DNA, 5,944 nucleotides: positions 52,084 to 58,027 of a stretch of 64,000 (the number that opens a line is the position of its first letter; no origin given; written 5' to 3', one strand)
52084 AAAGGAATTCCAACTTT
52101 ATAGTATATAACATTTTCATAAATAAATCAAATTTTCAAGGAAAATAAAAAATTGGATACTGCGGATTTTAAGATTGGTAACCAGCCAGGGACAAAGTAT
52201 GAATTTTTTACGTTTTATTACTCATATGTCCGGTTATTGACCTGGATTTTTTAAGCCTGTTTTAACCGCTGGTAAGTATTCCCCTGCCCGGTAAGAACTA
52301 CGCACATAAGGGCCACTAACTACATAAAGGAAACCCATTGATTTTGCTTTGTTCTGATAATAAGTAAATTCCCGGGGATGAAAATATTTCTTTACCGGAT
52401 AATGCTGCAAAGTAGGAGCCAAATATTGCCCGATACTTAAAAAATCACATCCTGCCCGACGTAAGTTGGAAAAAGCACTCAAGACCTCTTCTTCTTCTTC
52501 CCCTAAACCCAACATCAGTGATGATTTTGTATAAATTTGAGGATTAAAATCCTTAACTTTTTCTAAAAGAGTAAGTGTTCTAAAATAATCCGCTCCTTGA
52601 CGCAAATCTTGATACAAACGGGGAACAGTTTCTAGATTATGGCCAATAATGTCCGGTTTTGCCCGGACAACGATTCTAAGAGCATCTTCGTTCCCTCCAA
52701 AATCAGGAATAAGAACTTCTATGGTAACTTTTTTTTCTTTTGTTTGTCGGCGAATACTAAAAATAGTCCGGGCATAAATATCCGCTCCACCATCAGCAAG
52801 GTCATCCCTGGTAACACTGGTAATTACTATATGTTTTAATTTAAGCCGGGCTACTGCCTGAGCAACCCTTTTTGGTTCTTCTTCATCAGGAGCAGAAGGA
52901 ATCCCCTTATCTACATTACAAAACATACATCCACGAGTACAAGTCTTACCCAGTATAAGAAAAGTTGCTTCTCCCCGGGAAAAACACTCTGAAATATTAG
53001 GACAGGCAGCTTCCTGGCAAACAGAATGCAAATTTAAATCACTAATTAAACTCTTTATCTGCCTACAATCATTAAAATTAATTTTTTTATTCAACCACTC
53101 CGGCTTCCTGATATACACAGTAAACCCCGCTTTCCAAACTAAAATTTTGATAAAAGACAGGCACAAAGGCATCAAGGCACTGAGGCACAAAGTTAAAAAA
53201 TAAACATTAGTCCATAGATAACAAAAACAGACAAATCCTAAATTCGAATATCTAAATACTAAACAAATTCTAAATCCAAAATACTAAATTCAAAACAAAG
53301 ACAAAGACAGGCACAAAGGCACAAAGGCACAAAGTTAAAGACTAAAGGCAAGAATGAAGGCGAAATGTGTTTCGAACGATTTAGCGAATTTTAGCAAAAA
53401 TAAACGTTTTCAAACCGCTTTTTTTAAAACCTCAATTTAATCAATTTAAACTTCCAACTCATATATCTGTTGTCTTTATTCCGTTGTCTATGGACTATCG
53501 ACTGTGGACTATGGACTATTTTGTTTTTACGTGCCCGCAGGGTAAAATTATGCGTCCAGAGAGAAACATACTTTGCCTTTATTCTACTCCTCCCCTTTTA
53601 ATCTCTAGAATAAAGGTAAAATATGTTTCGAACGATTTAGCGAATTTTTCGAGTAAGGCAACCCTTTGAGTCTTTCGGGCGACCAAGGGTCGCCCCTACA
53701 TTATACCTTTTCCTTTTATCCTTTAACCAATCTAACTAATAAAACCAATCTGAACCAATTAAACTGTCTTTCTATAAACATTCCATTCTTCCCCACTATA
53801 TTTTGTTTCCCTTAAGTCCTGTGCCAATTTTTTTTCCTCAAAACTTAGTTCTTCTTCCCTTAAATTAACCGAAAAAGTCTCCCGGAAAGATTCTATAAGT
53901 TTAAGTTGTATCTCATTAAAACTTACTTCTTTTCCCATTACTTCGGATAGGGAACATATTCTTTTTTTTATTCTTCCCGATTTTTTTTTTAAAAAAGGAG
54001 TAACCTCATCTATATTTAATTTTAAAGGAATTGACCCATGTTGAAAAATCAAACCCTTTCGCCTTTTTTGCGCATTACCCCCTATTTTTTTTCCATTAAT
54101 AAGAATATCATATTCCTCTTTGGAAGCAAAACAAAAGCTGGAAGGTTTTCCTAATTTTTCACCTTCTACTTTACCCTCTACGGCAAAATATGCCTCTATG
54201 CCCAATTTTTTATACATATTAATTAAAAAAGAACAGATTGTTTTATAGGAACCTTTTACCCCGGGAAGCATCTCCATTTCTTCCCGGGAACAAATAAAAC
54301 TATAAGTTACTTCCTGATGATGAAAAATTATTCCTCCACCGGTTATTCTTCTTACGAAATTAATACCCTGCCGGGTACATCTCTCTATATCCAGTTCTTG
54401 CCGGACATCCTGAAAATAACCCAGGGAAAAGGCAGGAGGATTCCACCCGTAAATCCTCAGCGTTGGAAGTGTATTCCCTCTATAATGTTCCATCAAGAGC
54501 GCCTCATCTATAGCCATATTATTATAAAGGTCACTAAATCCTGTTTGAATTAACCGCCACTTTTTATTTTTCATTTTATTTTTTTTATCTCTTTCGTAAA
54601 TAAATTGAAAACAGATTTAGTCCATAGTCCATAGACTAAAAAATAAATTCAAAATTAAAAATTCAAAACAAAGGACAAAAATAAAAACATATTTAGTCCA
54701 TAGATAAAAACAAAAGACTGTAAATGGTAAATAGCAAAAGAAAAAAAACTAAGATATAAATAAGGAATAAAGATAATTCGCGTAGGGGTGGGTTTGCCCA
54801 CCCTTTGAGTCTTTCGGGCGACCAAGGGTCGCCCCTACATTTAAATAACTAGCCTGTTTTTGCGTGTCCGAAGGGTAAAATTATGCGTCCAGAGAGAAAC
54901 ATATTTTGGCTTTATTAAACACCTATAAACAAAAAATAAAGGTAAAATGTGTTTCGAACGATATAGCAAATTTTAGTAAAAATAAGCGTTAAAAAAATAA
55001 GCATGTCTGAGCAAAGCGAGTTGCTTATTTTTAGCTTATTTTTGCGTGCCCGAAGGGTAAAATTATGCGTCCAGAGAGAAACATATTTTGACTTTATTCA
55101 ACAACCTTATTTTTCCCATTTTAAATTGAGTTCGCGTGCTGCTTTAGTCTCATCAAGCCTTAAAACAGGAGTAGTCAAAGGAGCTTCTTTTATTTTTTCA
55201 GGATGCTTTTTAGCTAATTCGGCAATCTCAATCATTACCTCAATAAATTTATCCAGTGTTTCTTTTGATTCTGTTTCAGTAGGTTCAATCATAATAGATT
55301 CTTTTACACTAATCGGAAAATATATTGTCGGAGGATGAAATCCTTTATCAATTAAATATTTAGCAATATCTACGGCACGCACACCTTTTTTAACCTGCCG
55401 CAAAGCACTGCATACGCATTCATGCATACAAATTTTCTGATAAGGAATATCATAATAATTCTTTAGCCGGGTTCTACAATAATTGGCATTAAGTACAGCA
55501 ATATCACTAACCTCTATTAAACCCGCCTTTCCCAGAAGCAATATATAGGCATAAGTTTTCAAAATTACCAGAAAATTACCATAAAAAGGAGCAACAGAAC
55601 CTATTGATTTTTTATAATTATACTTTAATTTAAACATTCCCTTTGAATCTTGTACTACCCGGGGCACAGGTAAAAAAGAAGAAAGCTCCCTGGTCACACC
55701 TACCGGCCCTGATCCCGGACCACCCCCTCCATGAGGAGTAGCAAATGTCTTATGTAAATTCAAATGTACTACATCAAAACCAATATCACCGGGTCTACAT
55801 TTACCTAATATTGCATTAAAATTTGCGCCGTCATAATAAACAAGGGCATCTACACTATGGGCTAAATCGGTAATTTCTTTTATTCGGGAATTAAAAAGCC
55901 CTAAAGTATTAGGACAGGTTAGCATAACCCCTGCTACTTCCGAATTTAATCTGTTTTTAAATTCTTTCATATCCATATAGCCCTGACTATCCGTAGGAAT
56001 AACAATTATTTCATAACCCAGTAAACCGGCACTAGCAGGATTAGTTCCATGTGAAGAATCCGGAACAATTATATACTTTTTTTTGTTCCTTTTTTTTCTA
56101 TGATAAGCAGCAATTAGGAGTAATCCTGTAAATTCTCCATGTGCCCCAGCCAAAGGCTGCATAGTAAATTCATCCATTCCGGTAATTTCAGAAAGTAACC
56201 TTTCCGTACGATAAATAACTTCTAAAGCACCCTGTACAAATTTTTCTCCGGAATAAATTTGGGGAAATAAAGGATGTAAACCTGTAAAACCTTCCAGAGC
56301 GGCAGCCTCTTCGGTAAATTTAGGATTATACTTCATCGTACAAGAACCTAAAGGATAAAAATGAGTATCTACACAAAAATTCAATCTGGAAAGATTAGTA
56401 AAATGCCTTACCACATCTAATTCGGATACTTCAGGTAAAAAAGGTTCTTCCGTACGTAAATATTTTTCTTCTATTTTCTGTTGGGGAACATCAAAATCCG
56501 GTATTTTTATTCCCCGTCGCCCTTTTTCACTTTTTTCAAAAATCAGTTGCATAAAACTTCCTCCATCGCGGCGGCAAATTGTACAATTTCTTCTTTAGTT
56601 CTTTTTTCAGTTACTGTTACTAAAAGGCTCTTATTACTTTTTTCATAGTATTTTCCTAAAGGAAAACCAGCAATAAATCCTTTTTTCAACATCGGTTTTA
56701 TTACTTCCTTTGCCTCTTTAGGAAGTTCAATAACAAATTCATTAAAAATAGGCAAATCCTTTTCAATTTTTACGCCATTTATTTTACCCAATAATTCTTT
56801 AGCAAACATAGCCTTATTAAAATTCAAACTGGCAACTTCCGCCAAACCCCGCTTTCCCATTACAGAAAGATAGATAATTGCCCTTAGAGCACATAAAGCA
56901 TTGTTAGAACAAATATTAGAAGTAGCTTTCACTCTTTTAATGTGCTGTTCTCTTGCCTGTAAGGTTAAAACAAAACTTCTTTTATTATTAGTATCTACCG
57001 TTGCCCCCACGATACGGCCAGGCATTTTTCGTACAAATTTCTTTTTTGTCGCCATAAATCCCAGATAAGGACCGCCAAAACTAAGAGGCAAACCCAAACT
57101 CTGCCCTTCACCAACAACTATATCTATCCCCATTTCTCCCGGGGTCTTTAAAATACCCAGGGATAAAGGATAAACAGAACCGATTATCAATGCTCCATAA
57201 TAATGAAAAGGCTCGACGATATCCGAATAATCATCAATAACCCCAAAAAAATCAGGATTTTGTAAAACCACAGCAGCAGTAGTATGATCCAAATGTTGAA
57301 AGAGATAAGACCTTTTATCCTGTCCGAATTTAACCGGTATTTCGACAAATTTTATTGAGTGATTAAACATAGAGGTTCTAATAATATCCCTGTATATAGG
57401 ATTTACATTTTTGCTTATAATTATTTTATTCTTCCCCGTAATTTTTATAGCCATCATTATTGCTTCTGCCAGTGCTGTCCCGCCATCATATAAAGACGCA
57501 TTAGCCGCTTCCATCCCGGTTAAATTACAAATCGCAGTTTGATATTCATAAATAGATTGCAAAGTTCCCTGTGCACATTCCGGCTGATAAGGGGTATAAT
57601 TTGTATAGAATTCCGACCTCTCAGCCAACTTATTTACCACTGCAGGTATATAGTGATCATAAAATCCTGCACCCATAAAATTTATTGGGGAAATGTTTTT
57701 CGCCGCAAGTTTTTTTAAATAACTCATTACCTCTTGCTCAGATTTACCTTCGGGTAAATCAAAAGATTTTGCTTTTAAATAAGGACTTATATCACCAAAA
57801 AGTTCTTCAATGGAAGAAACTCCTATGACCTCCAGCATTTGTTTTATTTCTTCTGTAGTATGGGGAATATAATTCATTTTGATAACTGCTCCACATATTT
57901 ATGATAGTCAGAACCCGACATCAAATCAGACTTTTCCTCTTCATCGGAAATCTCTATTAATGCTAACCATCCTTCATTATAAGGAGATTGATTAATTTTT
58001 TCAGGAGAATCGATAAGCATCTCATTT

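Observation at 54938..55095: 158-nt palindromic element: two full copies differ by structure-preserving (compensatory) double substitutions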

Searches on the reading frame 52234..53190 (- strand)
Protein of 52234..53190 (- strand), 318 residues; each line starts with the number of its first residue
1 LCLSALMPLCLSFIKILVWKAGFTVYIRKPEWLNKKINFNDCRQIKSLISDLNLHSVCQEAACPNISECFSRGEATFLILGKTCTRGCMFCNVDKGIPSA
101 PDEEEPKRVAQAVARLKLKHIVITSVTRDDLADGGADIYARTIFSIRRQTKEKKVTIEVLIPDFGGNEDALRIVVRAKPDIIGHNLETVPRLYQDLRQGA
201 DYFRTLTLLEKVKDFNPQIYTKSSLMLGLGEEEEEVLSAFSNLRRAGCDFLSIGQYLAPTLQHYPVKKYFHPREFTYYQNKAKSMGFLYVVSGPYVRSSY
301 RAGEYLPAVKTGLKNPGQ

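Call 20: search_protein_families(library=pfam, proteins=[window:52234-53190:-])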
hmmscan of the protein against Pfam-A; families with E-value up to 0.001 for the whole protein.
window:52234-53190:- (318 aa): 2 families
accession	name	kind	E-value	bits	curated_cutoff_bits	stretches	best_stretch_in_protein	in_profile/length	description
PF04055.27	Radical_SAM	-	1.2e-16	61.8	29.5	1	79-238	2-161/166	Radical SAM superfamily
PF16881.10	LIAS_N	-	9.4e-05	23.3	27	1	27-63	59-96/96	N-terminal domain of lipoyl synthase of Radical_SAM family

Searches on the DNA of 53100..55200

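Call 26: search_rna_families(source=window, start=53100, end=55200, threshold=evalue, max_evalue=10)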
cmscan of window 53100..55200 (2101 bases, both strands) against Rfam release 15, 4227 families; matches with E-value up to 10: 13.
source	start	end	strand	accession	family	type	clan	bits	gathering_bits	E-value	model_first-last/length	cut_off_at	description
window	54970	55063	+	RF02573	LLnc147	Gene; sRNA;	-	22.9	127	0.41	1-102/102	no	Lactococcus lactis non-coding RNA 147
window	54884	54990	-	RF01216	snR87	Gene; snRNA; snoRNA; CD-box;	CL00046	22.7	37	0.6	1-109/109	no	Small nucleolar RNA snR87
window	53567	53625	+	RF04240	mir-4716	Gene; miRNA;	-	22.6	76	0.13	1-84/84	no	mir-4716 microRNA precursor family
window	54110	54191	-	RF03500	mir-1262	Gene; miRNA;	-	22.6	70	0.21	1-91/91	no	mir-1262 microRNA precursor family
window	54815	54855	+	RF01091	PK-SPCSV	Cis-reg;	-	20.9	36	1.2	1-61/61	no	3'-terminal pseudoknot in SPCSV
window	54225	54320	-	RF00514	His_leader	Cis-reg; leader;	-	19.4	49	3.5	1-126/126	no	Histidine operon leader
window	53833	53888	-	RF00212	SNORD38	Gene; snRNA; snoRNA; CD-box;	CL00051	17.7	44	4.5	1-70/70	no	Small nucleolar RNA SNORD38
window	54208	54287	-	RF01220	snoR104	Gene; snRNA; snoRNA; HACA-box;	-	17.6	40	7.7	1-118/118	no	Small nucleolar RNA snoR104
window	53551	53639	-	RF03308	MIR848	Gene; miRNA;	-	17.1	90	3.7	1-97/97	no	MIR848 microRNA precursor family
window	54045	54082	+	RF01101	TLS-PK6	Cis-reg;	-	16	44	6.9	1-40/40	no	Pseudoknot of tRNA-like structure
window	53968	54056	-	RF02060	STnc410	Gene; sRNA;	-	14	50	6.5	1-158/158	no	Enterobacterial sRNA STnc410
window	53830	53844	-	RF00180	REN-SRE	Cis-reg;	-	13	41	7.8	3-17/37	no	Renin stability regulatory element (REN-SRE)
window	54363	54453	-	RF02166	PVT1_3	Gene; lncRNA;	-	11.5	45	6.2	1-95/95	no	Pvt1 oncogene conserved region 3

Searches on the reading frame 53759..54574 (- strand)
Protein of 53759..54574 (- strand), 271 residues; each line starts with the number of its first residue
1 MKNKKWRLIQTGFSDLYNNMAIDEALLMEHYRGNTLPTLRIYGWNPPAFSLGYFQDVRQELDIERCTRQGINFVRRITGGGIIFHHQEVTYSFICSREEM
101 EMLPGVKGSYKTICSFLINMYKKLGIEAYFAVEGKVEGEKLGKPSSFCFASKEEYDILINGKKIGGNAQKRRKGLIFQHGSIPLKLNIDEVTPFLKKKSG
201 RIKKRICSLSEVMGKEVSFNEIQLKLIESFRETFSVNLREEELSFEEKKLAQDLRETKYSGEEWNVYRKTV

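Call 20: search_protein_families(library=pfam, proteins=[window:53759-54574:-])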
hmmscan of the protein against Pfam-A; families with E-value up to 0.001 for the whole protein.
window:53759-54574:- (271 aa): 2 families
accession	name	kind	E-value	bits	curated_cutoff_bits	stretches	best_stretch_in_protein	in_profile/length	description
PF21948.1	LplA-B_cat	-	7.2e-45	153.8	27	1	15-230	1-199/200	Lipoyl protein ligase A/B catalytic domain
PF03099.24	BPL_LplA_LipB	-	5.4e-15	55.9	21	1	52-187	2-133/133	Biotin/lipoate A/B protein ligase family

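Call 62: find_encoding_contigs(protein=window:53759-54574:-, flank=3000, max_places=10)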
Protein window:53759-54574:- (271 aa): no gene with exactly this product is on record in the collection.

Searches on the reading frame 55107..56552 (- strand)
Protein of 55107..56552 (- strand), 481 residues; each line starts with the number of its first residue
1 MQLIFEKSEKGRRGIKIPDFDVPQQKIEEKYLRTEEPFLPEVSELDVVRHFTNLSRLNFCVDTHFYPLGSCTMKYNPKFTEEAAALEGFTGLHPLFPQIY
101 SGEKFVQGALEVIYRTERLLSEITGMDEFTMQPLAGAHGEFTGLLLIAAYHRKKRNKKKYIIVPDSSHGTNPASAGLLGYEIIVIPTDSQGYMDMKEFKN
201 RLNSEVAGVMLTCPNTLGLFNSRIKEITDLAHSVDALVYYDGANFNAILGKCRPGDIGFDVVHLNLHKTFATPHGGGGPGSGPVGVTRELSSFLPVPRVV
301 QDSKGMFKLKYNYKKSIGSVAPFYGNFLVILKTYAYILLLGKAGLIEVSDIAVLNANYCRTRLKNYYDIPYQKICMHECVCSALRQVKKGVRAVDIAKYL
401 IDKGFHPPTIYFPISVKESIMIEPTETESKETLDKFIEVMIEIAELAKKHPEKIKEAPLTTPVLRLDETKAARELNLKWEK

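Call 20: search_protein_families(library=pfam, proteins=[window:55107-56552:-])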
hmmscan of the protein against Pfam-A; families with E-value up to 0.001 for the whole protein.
window:55107-56552:- (481 aa): 3 families
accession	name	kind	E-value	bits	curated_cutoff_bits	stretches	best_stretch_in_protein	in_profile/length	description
PF21478.3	GcvP2_C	-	7.8e-28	97.3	27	1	349-448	2-103/122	Glycine dehydrogenase, C-terminal domain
PF02347.22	GDC-P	-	6e-10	39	26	1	105-295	104-284/429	Glycine cleavage system P-protein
PF00266.25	Aminotran_5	-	2e-07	30.7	21.5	1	147-275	77-207/371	Aminotransferase class-V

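Call 30: find_related_loci(query=window:55107-56552:-, collection=genome_contigs, flank=6000)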
Query window:55107-56552:- (481 aa) in genome_contigs; peptide patterns used: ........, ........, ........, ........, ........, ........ (x = any residue, [..] = any of these).
73 stretches matched a pattern; 22 encode a relative of the query (tblastn E <= 1e-3); 22 distinct loci.
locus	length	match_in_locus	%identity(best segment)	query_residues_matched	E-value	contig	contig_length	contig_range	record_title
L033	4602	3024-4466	90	1-481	0e+0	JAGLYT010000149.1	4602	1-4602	MAG: bacterium isolate RS_13_36 ZL320.bin.36.fa_149, whole genome shotgun sequence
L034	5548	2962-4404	90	1-481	0e+0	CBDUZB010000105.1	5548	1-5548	MAG TPA_asm: uncultured bacterium isolate SRR21487743_metabat2_78 genome assembly, contig: ERZ25748485.6963, whole genom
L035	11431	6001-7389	67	1-479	0e+0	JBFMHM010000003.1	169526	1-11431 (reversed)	MAG: Candidatus Omnitrophota bacterium isolate MAG323 MAG323_3, whole genome shotgun sequence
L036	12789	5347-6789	68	1-480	0e+0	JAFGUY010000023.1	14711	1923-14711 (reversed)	MAG: Candidatus Omnitrophota bacterium isolate ZodW_Metabat.114 k87_2023148, whole genome shotgun sequence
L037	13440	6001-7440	63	1-479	0e+0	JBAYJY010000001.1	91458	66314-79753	MAG: bacterium isolate SO_2016_GW1_67 scaffold00560_OW334_2016, whole genome shotgun sequence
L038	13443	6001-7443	62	1-480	0e+0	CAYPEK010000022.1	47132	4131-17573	MAG TPA_asm: uncultured bacterium isolate binchicken_co246_416 genome assembly, contig: NODE_882_length_47132_cov_7.5233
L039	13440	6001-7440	65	1-479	0e+0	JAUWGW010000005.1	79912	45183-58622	MAG: bacterium isolate CSMAG_2252 CSMAG_2252_k141_1376044_length_79912_cov_11.9939, whole genome shotgun sequence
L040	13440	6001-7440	62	1-479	0e+0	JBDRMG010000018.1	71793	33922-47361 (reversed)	MAG: Candidatus Omnitrophota bacterium isolate MEGAHIT-group-1.82 k141_8130779, whole genome shotgun sequence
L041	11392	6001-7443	62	1-480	0e+0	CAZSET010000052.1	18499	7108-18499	MAG TPA_asm: uncultured candidatus Brocadiaceae bacterium isolate binchicken_co262_380 genome assembly, contig: NODE_319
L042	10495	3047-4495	60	2-480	0e+0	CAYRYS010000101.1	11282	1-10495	MAG TPA_asm: uncultured Spirochaetales bacterium isolate SRP252850_co1_379 genome assembly, contig: NODE_11053_length_11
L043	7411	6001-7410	62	1-469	0e+0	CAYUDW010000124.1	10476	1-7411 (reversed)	MAG TPA_asm: uncultured candidatus Brocadiaceae bacterium isolate SRP068000_co1_552 genome assembly, contig: NODE_11970_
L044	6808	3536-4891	59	25-481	1e-175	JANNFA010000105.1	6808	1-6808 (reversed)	MAG: Candidatus Omnitrophota bacterium isolate OTE_75_metabat_350 OTE_75_k141_1056449, whole genome shotgun sequence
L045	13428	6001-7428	57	2-480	4e-174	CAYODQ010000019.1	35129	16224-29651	MAG TPA_asm: uncultured Planctomycetia bacterium isolate SRP150892_co2_25 genome assembly, contig: NODE_1489_length_3512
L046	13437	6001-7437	57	2-481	2e-168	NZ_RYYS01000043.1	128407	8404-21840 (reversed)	Anaerophilus nitritogenes strain MJB2 43, whole genome shotgun sequence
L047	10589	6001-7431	56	2-481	5e-168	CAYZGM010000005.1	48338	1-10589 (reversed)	MAG TPA_asm: uncultured Planctomycetia bacterium isolate binchicken_co248_287 genome assembly, contig: NODE_531_length_4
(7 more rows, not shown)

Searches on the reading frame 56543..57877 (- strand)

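Call 79: search_protein_families(library=pfam, proteins=[window:56543-57877:-], max_evalue=0.00001)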
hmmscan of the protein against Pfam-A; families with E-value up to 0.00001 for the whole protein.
window:56543-57877:- (444 aa): 1 family
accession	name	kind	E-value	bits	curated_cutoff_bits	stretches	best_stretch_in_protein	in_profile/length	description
PF02347.22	GDC-P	-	5.5e-130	434.5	26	1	2-434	2-425/429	Glycine cleavage system P-protein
